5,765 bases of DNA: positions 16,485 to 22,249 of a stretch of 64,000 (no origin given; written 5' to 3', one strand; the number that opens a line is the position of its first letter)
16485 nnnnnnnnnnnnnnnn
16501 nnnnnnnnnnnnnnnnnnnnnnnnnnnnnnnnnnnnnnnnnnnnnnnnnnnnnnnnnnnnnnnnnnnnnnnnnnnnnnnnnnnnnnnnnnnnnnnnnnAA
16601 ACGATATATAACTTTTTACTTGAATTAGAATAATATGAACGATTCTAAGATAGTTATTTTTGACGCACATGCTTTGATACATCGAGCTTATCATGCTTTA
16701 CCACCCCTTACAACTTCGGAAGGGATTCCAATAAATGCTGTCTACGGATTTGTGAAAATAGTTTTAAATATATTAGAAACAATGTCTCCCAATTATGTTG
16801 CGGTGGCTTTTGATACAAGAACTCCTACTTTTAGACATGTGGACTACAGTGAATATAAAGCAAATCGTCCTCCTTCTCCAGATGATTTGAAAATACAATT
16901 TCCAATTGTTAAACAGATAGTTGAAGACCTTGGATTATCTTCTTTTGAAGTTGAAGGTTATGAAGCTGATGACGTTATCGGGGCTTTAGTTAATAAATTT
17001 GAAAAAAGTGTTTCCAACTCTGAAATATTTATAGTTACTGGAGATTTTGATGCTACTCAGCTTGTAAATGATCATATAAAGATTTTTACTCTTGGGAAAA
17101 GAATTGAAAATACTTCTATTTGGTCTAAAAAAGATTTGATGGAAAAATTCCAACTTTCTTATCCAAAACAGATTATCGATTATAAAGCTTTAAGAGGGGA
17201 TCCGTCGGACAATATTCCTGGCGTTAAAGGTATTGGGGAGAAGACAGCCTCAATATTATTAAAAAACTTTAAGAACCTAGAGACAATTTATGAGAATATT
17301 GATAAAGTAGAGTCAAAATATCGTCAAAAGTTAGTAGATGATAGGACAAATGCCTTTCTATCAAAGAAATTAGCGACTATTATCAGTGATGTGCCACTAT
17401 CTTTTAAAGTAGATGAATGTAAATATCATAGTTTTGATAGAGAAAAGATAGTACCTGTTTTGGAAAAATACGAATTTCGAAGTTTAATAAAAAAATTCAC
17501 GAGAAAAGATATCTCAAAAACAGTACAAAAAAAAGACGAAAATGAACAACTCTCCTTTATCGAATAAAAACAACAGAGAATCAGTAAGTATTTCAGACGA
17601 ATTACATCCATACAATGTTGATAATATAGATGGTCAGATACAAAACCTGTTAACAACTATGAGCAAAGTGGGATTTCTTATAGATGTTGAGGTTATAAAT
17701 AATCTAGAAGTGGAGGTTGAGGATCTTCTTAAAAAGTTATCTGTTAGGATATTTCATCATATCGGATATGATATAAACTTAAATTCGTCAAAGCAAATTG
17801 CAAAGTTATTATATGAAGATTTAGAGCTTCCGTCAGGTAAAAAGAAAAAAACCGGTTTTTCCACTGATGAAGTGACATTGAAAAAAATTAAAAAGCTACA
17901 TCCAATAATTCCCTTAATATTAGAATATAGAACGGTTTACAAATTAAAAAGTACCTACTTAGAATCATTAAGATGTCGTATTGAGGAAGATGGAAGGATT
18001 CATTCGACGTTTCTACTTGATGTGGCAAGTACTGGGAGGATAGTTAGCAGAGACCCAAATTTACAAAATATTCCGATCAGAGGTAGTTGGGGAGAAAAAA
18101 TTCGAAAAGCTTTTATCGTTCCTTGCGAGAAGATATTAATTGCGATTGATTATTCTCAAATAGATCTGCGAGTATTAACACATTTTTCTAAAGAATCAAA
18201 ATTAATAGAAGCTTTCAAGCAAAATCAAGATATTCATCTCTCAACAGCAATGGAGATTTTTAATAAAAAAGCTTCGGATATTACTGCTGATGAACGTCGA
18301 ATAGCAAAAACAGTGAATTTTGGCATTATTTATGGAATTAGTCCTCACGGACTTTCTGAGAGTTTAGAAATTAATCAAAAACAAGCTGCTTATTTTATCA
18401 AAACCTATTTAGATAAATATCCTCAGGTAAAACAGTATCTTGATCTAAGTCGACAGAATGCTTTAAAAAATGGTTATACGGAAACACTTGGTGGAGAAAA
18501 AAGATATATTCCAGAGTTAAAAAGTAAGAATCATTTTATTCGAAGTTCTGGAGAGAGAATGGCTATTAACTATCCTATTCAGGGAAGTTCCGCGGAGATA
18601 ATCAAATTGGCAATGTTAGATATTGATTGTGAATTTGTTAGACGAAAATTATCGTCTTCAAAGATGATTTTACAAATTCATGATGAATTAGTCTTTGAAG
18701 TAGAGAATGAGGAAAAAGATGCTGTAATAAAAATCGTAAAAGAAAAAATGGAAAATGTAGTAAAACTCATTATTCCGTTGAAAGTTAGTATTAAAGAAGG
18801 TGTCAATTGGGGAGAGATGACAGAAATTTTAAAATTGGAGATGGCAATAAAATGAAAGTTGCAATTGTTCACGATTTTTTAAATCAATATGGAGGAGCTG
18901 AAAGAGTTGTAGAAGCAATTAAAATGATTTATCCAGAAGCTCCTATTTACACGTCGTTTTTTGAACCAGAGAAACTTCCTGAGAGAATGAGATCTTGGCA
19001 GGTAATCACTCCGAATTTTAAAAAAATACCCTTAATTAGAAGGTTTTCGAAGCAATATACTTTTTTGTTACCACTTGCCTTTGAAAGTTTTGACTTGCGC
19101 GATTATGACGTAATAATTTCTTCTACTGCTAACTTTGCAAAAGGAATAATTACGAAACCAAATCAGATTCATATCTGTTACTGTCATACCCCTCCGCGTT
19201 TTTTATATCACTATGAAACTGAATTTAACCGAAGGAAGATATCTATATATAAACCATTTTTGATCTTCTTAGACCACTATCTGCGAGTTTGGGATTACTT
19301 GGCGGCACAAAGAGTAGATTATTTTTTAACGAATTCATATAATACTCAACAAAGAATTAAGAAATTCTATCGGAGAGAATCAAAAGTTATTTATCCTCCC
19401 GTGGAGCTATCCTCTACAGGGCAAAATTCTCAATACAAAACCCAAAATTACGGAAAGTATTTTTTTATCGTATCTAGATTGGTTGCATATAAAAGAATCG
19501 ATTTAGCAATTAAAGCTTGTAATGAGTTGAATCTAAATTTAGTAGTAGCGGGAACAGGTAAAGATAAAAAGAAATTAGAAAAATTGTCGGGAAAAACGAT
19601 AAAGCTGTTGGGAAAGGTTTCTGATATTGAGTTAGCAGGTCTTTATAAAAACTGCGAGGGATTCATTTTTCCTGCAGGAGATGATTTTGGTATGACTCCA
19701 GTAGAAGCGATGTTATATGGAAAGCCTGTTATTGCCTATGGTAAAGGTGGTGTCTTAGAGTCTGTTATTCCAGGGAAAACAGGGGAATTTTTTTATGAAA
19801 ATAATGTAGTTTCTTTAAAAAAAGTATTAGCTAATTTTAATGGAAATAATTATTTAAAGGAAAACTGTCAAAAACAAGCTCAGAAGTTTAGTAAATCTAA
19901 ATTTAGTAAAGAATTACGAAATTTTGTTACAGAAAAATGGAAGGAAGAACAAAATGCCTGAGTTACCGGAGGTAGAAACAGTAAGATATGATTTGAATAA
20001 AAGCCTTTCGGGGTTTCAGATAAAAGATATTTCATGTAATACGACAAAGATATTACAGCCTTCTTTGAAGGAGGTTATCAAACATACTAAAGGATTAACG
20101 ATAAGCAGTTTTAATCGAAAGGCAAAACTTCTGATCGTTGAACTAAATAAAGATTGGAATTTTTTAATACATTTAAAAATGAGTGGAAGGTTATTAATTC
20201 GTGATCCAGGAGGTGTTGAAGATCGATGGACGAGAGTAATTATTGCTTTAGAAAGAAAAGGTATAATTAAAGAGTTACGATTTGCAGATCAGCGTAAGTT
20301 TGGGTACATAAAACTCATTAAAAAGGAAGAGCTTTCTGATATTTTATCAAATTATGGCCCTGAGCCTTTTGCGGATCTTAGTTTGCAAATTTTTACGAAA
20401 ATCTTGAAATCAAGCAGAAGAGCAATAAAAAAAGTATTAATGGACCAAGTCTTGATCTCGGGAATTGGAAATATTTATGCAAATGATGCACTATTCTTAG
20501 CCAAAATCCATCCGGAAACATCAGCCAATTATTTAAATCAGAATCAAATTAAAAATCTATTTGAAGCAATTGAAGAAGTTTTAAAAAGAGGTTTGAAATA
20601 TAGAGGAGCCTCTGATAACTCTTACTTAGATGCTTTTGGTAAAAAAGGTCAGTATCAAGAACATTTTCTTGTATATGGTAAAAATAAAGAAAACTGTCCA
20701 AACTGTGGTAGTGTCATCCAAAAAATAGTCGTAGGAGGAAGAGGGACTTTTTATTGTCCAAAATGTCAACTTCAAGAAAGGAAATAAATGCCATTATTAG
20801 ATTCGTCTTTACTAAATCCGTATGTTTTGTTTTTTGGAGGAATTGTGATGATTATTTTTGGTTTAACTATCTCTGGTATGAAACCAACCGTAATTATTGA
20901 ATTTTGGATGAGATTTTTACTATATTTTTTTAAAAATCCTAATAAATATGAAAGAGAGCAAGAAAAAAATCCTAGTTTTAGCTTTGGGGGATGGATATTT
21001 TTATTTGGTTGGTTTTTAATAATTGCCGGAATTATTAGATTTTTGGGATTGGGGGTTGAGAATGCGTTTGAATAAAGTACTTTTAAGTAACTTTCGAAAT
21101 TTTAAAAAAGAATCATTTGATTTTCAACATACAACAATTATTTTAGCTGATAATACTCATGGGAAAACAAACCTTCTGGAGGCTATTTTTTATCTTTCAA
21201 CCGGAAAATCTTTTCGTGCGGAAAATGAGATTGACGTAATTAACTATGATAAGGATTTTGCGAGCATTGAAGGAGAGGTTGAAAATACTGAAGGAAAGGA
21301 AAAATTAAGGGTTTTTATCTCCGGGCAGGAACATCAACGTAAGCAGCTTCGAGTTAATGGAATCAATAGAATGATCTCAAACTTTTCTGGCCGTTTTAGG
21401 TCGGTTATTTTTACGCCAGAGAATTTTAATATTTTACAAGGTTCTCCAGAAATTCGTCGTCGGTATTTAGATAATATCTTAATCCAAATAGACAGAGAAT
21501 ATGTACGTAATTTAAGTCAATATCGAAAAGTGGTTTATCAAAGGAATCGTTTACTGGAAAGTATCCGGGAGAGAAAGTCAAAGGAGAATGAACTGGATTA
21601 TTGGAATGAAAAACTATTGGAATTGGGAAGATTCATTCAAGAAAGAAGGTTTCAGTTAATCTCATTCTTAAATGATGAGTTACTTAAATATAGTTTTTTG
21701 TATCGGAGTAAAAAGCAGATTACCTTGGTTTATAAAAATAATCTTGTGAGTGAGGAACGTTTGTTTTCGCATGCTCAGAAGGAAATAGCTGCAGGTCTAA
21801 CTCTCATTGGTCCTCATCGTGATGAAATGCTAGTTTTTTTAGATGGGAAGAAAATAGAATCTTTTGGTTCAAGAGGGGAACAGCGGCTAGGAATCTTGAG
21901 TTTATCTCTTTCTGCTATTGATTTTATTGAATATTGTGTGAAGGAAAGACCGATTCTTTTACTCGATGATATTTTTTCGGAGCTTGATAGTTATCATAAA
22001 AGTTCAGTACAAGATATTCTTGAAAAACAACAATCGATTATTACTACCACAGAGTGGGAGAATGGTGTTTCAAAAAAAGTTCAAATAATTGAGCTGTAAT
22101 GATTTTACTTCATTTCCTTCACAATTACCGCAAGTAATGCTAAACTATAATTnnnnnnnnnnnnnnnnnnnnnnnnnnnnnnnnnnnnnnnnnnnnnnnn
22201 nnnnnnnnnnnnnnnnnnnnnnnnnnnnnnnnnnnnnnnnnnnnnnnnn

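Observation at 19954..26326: DNA-repair gene cluster containing an archaeal-type EndoQ-like nuclease next to an ATP-dependent ligase, with an interposed Fic protein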

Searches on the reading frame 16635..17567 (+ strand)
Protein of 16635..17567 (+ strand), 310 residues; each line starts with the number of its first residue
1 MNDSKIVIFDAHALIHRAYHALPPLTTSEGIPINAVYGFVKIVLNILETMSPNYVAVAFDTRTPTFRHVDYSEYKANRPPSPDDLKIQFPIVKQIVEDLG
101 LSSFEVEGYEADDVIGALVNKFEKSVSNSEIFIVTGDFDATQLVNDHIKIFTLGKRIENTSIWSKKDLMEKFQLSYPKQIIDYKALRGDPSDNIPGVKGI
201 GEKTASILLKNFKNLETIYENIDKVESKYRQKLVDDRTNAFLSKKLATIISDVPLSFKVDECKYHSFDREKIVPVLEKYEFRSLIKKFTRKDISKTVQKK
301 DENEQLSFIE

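Call 3: search_protein_families(library=pfam, proteins=[window:16635-17567:+])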
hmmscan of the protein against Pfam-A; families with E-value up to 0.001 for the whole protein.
window:16635-17567:+ (310 aa): 2 families
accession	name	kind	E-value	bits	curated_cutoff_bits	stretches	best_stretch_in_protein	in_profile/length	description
PF02739.22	5_3_exonuc_N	-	8e-54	182.2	34.3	1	5-172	1-163/164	5'-3' exonuclease, N-terminal resolvase-like domain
PF01367.25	5_3_exonuc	-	2.5e-34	118.1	40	1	177-270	3-97/97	5'-3' exonuclease, C-terminal SAM fold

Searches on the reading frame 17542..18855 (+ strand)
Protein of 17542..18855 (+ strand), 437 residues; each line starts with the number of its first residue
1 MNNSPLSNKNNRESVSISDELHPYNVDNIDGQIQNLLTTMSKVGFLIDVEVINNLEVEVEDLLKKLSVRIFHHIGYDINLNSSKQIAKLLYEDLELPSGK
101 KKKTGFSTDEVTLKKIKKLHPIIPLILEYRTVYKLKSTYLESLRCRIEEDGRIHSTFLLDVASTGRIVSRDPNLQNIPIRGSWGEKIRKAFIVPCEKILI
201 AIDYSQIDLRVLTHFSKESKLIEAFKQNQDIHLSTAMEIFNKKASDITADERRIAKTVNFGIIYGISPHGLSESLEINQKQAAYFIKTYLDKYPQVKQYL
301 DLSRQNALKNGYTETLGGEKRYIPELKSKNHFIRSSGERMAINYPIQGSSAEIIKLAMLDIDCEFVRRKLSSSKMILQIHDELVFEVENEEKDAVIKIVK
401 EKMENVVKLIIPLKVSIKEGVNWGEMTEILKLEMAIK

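Call 3: search_protein_families(library=pfam, proteins=[window:17542-18855:+])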
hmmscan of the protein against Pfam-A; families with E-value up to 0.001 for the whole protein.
window:17542-18855:+ (437 aa): 1 family
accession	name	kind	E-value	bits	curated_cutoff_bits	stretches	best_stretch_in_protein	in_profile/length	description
PF00476.26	DNA_pol_A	-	2.2e-139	465.1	34.3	1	51-425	3-381/381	DNA polymerase family A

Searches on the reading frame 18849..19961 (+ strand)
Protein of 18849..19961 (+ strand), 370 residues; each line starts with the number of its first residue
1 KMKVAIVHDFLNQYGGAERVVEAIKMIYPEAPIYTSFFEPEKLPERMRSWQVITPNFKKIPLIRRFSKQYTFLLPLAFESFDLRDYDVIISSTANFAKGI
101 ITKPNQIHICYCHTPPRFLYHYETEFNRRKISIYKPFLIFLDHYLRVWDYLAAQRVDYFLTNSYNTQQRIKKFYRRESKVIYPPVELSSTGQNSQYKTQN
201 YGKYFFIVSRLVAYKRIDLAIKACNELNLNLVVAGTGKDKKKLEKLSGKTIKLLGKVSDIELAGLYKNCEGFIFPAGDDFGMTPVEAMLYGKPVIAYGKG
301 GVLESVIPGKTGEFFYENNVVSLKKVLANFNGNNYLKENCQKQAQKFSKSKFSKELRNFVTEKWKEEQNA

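Call 3: search_protein_families(library=pfam, proteins=[window:18849-19961:+])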
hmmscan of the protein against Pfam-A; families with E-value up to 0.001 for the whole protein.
window:18849-19961:+ (370 aa): 3 families
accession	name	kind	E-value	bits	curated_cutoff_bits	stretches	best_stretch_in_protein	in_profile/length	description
PF00534.26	Glycos_transf_1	-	5.9e-25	88.2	26.4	1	202-346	15-171/172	Glycosyl transferases group 1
PF13692.12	Glyco_trans_1_4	-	6.7e-17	62.5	27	1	203-323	2-132/142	Glycosyl transferases group 1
PF13439.12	Glyco_transf_4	-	3.4e-07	30.9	28.5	1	15-188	2-169/170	Glycosyltransferase Family 4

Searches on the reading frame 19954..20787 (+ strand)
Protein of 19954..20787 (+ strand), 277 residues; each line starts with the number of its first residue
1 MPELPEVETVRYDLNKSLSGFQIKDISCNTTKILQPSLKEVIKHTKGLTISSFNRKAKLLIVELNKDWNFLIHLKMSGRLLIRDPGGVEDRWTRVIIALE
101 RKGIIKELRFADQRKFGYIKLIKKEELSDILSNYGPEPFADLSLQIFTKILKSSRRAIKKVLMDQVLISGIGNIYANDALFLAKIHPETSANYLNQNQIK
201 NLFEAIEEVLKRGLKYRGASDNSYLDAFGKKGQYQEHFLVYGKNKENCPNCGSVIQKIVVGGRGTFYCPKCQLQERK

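Call 3: search_protein_families(library=pfam, proteins=[window:19954-20787:+])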
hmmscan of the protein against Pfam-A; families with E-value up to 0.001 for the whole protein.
window:19954-20787:+ (277 aa): 4 families
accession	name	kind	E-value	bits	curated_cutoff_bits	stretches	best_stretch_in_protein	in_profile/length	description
PF06831.19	H2TH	-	7.8e-26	90.3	34.7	1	135-218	2-86/93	Formamidopyrimidine-DNA glycosylase H2TH domain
PF01149.29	Fapy_DNA_glyco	-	1.3e-25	90.7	25.5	1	1-119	1-117/117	Formamidopyrimidine-DNA glycosylase N-terminal domain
PF06827.20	zf-FPG_IleRS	-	5.7e-10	39.3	21.3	1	248-272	4-28/30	Zinc finger found in FPG and IleRS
PF05833.16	NFACT_N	-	2.5e-05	23.7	31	1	136-212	168-242/456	NFACT N-terminal and middle domains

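Call 4: search_protein_families(library=ncbifam, proteins=[window:19954-20787:+])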
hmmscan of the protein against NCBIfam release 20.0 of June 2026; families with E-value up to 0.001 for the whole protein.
window:19954-20787:+ (277 aa): 7 families
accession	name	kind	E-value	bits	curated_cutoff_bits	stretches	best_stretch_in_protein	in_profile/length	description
NF002211.1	PRK01103.1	equivalog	3.7e-80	269.4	212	1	1-272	1-273/274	bifunctional DNA-formamidopyrimidine glycosylase/DNA-(apurinic or apyrimidinic site) lyase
TIGR00577.1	fpg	equivalog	3.1e-78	262.9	203.3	1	1-272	1-276/276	DNA-formamidopyrimidine glycosylase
NF010551.0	PRK13945.1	equivalog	2.1e-64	217.6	348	1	1-272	1-281/282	DNA-formamidopyrimidine glycosylase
NF011385.0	PRK14810.1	equivalog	4e-60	203.6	423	1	1-272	1-271/272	DNA-formamidopyrimidine glycosylase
NF011386.0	PRK14811.1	equivalog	7.7e-58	195.8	414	1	1-275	1-265/269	DNA-formamidopyrimidine glycosylase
NF007763.0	PRK10445.1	equivalog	5.1e-25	88.4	252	1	1-272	1-262/263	endonuclease VIII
NF040775.1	endonuc_Nei2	equivalog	1e-18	67.8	400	1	56-272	49-251/252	endonuclease VIII Nei2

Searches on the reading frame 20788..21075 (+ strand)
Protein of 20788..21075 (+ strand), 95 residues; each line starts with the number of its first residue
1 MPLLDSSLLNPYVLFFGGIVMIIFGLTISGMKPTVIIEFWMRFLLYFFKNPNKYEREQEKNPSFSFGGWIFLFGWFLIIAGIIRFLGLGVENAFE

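Call 3: search_protein_families(library=pfam, proteins=[window:20788-21075:+])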
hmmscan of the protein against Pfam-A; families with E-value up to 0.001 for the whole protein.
window:20788-21075:+ (95 aa): 0 families

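Call 4: search_protein_families(library=ncbifam, proteins=[window:20788-21075:+])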
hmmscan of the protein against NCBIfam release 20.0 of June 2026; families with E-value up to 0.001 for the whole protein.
window:20788-21075:+ (95 aa): 0 families

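Call 40: search_protein_families(library=padloc, proteins=[window:20788-21075:+], max_evalue=0.01)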
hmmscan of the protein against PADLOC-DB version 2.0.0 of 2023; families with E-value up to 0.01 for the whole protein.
window:20788-21075:+ (95 aa): 0 families

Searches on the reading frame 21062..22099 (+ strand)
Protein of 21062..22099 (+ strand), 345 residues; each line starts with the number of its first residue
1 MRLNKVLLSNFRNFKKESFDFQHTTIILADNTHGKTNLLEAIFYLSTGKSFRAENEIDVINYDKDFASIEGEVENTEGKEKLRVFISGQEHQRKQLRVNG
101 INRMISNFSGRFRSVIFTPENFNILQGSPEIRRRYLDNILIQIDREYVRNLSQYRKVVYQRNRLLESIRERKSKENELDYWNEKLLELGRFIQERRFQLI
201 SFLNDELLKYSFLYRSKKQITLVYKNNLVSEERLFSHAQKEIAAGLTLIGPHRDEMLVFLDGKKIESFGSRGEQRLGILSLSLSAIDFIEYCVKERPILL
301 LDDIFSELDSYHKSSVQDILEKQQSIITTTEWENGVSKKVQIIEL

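Call 3: search_protein_families(library=pfam, proteins=[window:21062-22099:+])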
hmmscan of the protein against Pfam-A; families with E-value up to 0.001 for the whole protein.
window:21062-22099:+ (345 aa): 3 families
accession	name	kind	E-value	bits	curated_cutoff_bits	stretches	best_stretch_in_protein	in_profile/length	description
PF02463.25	SMC_N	-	1.2e-20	74.3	40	1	3-329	2-196/220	RecF/RecN/SMC N terminal domain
PF13175.12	AAA_15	-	2.7e-08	34.3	32.1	1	1-241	1-216/374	AAA ATPase domain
PF13476.12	AAA_23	-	7.1e-08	33.8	27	1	5-187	1-195/201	AAA domain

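Call 4: search_protein_families(library=ncbifam, proteins=[window:21062-22099:+])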
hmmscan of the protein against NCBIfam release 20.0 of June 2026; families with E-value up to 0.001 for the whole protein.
window:21062-22099:+ (345 aa): 5 families
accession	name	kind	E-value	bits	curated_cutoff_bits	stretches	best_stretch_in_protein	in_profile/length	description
TIGR00611.2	recf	equivalog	6.4e-86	288.6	172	1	3-330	1-339/339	DNA replication/repair protein RecF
NF010680.0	PRK14079.1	equivalog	2e-51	175.1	386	1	1-341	1-337/349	recombination protein F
NF002572.0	PRK02224.1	equivalog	1e-05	24.1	1087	1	1-74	1-75/888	DNA double-strand break repair ATPase Rad50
NF041760.1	PtuA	equivalog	1.3e-05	24.3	500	1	2-43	51-93/524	retron Ec78 anti-phage system effector ATPase PtuA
NF041035.1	Rad50_Halo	equivalog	0.00031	19.2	1000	1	1-74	1-75/883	DNA double-strand break repair ATPase Rad50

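Call 40: search_protein_families(library=padloc, proteins=[window:21062-22099:+], max_evalue=0.01)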
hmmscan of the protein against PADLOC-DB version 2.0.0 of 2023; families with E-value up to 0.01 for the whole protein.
window:21062-22099:+ (345 aa): 55 families (the best 25 are shown)
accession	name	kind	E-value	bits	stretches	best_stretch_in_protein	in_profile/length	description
PDLC04135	mad3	-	1.1e-24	85.6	1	2-329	1-321/374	mads_3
PDLC00278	PtuA1|PtuA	-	1.3e-09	35.9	1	1-44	1-45/436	AAA ATPase domain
PDLC00070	GajA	-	2.5e-09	34.3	1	1-42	1-42/596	AAA ATPase domain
PDLC02979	AriA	-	4.8e-09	34.5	1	1-241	1-214/373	-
PDLC00267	PtuA1|PtuA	-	3.3e-08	31.1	1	1-43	1-44/438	AAA ATPase domain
PDLC00310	PtuA1|PtuA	-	4.8e-08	30.5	1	1-42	1-43/443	AAA ATPase domain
PDLC00078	GajA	-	1e-07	29.1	1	1-44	1-44/580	AAA ATPase domain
PDLC00072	GajA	-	1e-07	28.8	1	1-71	1-72/709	AAA ATPase domain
PDLC00277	PtuA1|PtuA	-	2.9e-07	28.1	1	1-45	1-46/423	AAA ATPase domain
PDLC00271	PtuA1|PtuA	-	3.8e-07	28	1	1-158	1-171/421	AAA ATPase domain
PDLC00081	GajA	-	4e-07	27.1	1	1-63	1-62/574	AAA ATPase domain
PDLC04180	HEC-01A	-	5.1e-07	27.2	1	1-46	1-46/382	-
PDLC04391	PDC-M07A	-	5.7e-07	26.9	1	3-85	2-86/412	-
PDLC00311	PtuA1|PtuA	-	8.5e-07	26.3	1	1-42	1-43/455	AAA ATPase domain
PDLC02358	Old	-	1.4e-06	25.4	1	1-57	2-58/578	Old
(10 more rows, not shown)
